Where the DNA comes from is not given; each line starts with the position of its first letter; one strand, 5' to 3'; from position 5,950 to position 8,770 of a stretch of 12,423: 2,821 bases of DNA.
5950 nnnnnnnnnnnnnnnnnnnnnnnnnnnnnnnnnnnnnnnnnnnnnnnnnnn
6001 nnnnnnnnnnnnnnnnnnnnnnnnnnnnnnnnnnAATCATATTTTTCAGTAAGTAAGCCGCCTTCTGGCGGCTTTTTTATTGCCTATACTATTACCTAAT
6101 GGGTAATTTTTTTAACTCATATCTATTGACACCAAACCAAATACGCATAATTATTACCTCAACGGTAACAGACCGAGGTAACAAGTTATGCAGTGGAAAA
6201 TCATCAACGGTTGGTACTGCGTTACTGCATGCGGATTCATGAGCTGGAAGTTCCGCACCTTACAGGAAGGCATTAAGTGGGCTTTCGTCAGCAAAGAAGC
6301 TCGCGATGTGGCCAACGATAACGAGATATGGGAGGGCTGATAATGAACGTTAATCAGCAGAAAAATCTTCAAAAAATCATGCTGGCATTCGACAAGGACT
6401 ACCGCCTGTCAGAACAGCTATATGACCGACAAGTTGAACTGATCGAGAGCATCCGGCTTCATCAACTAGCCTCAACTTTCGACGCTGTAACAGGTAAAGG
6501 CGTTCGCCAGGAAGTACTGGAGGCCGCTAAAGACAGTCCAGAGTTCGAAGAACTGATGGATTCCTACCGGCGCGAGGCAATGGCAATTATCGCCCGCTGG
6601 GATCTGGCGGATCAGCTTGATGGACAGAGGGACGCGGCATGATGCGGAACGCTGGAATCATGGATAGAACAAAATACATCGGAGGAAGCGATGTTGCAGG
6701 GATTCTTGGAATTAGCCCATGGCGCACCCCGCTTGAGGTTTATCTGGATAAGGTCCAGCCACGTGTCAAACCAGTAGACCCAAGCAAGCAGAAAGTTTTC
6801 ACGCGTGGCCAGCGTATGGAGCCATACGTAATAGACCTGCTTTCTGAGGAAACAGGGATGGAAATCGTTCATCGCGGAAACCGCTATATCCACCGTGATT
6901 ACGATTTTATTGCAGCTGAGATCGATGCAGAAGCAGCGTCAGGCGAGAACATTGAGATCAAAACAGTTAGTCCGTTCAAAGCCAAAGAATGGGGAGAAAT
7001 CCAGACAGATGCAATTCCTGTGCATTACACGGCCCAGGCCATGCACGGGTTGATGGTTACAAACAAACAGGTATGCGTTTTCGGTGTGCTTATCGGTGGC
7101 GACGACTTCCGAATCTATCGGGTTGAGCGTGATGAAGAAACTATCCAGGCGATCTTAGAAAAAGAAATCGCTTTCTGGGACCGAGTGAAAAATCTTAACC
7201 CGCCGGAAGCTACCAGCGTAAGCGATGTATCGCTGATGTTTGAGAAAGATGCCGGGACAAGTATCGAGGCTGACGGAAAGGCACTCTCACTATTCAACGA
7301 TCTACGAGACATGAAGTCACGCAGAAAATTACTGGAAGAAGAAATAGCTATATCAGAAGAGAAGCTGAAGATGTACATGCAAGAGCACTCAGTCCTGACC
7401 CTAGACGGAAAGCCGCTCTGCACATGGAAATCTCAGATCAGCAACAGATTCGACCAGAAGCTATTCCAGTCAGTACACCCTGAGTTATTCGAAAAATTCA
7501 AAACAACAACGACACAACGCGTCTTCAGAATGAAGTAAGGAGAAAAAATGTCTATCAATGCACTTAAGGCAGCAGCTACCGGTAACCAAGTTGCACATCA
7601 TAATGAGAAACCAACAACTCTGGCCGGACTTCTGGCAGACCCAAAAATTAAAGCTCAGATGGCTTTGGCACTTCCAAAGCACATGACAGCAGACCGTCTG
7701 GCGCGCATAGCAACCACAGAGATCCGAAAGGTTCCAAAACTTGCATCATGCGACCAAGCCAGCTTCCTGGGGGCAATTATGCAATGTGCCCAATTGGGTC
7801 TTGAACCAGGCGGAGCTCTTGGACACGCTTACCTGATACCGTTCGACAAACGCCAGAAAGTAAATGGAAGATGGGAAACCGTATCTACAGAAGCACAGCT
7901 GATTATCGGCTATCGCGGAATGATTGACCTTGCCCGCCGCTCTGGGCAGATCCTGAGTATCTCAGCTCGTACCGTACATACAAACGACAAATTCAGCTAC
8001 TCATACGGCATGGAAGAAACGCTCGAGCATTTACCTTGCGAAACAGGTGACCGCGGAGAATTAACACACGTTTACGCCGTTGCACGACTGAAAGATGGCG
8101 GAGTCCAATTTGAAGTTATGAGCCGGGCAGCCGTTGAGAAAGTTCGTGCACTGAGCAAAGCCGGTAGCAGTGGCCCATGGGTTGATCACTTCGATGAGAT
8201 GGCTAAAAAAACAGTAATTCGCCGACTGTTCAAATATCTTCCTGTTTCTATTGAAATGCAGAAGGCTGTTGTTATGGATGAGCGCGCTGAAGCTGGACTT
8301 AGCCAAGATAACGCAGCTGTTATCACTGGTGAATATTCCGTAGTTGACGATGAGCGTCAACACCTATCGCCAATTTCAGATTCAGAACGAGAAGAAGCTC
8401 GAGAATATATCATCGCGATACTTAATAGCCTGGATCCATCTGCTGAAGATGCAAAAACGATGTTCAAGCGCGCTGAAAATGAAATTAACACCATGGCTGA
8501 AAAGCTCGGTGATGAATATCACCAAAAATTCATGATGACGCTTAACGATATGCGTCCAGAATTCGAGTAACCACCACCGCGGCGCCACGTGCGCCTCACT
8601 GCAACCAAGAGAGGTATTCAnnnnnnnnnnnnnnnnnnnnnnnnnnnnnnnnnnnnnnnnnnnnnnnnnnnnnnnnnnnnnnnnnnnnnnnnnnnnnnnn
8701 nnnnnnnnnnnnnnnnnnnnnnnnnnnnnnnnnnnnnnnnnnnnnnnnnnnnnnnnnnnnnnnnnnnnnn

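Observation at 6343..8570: Hybrid recombination module: Rac-like RecT paired with a compact YqaJ-type exonuclease and an unknown 99-aa upstream gene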

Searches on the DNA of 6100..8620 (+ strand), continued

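Call 30: get_annotated_region(hit=H5, flank=3000)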
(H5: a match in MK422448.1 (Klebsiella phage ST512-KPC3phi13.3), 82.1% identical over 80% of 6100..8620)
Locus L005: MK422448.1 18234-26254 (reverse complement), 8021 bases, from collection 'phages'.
description: Klebsiella phage ST512-KPC3phi13.3, complete genome.
organism: Klebsiella phage ST512-KPC3phi13.3 (NCBI taxid 2510471)
taxonomy: Viruses; Duplodnaviria; Heunggongvirae; Uroviricota; Caudoviricetes
host: Klebsiella pneumoniae ST512-KPC3; source: -; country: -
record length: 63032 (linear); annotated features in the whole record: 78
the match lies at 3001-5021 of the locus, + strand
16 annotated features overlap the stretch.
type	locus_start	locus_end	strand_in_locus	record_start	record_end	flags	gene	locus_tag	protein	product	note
CDS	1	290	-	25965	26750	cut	-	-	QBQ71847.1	replication protein P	-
CDS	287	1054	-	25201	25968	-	-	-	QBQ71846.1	primosomal protein I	-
CDS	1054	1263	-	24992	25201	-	-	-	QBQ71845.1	hypothetical protein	-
CDS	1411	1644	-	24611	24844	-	-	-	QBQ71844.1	hypothetical protein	-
CDS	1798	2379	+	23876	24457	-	-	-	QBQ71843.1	XRE family transcriptional regulator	-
CDS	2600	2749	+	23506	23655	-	-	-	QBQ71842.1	hypothetical protein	Hypothetical protein KPNIH14 26586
CDS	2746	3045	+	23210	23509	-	-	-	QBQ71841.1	hypothetical protein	-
CDS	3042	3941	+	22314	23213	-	-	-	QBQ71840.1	endonuclease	-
CDS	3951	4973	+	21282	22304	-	-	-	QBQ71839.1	recombinational DNA repair protein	Recombinational DNA repair protein RecT (prophage associated)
CDS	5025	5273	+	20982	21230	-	-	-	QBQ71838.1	AlpA family regulatory protein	-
CDS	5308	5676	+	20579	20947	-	-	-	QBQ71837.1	PerC family transcriptional regulator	-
CDS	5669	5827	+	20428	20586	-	-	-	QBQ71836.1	hypothetical protein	Hypothetical protein, DUF1317 family protein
CDS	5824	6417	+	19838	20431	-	-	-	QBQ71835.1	adenine methylase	-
CDS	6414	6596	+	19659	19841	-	-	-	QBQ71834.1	hypothetical protein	-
CDS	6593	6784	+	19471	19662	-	-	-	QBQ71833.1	hypothetical protein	-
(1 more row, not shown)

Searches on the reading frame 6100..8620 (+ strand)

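Call 45: search_protein_families(library=pfam, proteins=[L002:5539-7296:+], max_evalue=0.01)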
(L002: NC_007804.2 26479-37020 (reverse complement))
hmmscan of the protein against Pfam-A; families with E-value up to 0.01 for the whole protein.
L002:5539-7296:+ (586 aa): 2 families
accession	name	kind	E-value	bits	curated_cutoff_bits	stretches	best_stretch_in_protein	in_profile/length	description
PF03837.19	RecT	-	8.5e-44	149.9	24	1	310-490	2-188/198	RecT family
PF12684.13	DUF3799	-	6.9e-21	75.5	26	1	21-254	1-220/233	PDDEXK-like domain of unknown function (DUF3799)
